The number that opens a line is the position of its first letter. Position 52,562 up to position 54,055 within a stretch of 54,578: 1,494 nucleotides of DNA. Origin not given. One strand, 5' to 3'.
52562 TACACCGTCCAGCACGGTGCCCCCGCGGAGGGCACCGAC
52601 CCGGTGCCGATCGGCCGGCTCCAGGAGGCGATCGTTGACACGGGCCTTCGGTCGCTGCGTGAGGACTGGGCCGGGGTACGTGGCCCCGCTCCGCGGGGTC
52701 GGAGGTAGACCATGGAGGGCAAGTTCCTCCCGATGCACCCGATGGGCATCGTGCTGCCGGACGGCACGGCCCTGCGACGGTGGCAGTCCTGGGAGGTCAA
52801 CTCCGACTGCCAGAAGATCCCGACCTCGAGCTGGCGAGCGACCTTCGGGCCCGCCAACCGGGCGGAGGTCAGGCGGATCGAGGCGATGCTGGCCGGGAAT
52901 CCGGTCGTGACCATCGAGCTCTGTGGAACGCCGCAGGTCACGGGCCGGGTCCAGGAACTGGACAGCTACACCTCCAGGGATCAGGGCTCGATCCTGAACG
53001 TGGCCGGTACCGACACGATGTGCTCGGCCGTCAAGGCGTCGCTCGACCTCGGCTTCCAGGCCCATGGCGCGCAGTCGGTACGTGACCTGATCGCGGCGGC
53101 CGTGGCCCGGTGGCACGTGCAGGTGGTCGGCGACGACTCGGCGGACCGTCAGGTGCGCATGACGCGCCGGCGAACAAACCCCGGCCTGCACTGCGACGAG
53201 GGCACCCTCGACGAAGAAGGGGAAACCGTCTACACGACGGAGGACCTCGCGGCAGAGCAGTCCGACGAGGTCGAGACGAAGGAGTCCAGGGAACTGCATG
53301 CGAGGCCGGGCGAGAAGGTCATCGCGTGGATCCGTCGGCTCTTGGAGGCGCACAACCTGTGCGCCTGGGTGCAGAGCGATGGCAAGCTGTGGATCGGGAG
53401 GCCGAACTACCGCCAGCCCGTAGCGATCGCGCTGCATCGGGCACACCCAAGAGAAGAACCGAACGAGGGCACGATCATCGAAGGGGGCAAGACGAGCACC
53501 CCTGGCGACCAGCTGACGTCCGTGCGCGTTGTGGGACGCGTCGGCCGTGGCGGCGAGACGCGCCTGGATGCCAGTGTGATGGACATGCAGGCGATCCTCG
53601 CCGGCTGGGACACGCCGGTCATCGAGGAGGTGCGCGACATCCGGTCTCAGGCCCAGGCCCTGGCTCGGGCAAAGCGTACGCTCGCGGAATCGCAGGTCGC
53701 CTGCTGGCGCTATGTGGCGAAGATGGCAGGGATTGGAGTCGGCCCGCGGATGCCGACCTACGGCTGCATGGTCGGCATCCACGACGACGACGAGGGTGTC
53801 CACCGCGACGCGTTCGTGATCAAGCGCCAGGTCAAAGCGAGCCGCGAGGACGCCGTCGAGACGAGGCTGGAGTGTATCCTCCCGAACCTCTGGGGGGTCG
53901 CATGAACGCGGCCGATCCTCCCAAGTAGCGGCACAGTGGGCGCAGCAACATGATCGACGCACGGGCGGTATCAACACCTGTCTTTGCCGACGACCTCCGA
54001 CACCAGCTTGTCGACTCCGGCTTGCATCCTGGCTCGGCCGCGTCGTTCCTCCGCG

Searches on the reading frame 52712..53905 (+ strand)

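Call 28: search_protein_families(library=pfam, proteins=[window:52712-53905:+], max_evalue=0.01)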
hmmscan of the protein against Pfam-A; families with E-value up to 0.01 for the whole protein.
window:52712-53905:+ (397 aa): 1 family
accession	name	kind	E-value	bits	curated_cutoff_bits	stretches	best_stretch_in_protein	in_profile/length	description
PF22255.2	Gp44-like_2nd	-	0.0013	19.1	27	1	190-230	44-84/84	Baseplate hub protein gp44-like, second domain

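Call 96: search_protein_families(library=phrogs, proteins=[window:52712-53905:+], max_evalue=0.001)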
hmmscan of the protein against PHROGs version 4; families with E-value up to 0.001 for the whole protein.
window:52712-53905:+ (397 aa): 1 family
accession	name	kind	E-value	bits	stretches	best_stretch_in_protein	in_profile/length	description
phrog_177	-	tail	3.9e-07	30.3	1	197-394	217-412/623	baseplate hub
